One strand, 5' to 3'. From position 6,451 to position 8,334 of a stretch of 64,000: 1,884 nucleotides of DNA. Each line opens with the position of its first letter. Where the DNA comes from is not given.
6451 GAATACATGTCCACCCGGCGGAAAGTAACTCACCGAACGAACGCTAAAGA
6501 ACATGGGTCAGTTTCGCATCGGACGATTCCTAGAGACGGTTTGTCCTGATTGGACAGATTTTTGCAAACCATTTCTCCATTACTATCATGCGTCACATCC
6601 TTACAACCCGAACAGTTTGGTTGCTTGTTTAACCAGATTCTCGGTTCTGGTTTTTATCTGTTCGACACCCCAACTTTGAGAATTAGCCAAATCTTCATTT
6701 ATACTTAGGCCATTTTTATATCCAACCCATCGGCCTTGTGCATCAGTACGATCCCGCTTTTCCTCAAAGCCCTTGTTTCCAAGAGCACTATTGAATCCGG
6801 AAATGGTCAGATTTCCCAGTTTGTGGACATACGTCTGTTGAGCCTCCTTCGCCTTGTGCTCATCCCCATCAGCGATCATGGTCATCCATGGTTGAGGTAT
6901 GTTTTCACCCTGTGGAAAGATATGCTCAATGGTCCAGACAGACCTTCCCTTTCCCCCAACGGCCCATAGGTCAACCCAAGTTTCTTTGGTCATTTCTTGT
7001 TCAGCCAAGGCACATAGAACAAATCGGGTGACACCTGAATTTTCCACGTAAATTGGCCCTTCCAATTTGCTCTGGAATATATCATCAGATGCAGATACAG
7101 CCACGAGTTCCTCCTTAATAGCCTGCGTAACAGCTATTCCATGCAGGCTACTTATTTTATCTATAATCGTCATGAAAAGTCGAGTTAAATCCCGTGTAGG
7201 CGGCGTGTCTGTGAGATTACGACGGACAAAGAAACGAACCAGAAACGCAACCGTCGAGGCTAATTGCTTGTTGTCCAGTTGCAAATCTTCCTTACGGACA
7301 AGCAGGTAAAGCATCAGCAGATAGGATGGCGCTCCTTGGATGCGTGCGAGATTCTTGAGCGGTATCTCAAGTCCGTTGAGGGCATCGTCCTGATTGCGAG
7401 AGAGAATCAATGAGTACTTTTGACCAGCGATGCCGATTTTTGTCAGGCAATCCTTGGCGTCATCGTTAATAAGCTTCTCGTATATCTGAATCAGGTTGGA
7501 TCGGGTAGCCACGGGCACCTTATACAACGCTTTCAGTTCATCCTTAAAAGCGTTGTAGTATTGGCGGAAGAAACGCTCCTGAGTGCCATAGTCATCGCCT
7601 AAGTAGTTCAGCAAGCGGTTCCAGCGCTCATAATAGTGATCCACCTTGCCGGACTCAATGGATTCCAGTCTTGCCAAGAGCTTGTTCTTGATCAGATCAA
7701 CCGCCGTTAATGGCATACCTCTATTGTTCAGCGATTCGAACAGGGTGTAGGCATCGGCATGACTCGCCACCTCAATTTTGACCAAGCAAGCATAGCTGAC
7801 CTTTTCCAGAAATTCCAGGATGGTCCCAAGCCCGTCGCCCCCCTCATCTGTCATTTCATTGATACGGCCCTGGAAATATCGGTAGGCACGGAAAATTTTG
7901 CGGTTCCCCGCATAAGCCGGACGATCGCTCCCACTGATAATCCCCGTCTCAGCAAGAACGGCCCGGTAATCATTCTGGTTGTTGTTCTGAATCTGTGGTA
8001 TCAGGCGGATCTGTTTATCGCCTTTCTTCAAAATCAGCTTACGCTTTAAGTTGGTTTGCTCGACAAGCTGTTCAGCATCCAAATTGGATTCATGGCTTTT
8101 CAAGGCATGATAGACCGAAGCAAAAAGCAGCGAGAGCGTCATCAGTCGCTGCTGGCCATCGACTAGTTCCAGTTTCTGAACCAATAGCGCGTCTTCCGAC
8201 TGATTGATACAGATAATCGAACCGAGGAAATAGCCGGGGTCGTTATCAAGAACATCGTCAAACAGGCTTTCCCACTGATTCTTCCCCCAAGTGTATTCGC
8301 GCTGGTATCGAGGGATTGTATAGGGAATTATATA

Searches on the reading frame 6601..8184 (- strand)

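Call 3: search_protein_families(library=pfam, proteins=[window:6601-8184:-], max_evalue=0.01)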
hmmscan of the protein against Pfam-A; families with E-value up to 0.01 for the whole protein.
window:6601-8184:- (527 aa): 2 families
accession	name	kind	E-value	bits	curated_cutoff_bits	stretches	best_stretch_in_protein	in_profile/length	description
PF03235.19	GmrSD_N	-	6.2e-19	69.3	33.2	1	3-170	57-199/199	GmrSD restriction endonuclease, N-terminal domain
PF07510.16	GmrSD_C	-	4.2e-16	59.5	23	1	366-519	3-137/138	GmrSD restriction endonucleases, C-terminal domain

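Call 4: search_protein_families(library=padloc, proteins=[window:6601-8184:-], max_evalue=0.01)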
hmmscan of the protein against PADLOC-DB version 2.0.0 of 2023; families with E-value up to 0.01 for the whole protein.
window:6601-8184:- (527 aa): 32 families (the best 25 are shown)
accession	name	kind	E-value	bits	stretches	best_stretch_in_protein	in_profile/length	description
PDLC02693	Orf5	-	1.5e-57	193.9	1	2-524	61-541/543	Orf5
PDLC04155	HEC-06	-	1.4e-55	186.9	1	4-524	70-557/562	-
PDLC04154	HEC-06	-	4.7e-48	162.2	1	4-524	72-563/569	-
PDLC02700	Orf5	-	6.9e-47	158.4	1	4-524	63-554/555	Orf5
PDLC04157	HEC-06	-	5.4e-45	152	1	3-524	71-554/558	-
PDLC02696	Orf5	-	7.8e-45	151.8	1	3-483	50-552/558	Orf5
PDLC02687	Orf5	-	3.7e-41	139.5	1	4-479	66-520/543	Orf5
PDLC02695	Orf5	-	2.8e-34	116.5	1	3-525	77-601/601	Orf5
PDLC02691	Orf5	-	6.1e-25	85.8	2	5-222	71-304/579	Orf5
PDLC02701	Orf5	-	3.4e-22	76.6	2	6-195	81-274/596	Orf5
PDLC02702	Orf5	-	2.1e-21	74.4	1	7-525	57-541/543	Orf5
PDLC02690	Orf5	-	6.8e-18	62.8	2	4-196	59-237/531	Orf5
PDLC02692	Orf5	-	4.3e-17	60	1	5-521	62-552/558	Orf5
PDLC02792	SspE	-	1.4e-14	51.4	3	356-477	568-692/771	SspE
PDLC02698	Orf5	-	1.7e-14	51.5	1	133-527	212-573/573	Orf5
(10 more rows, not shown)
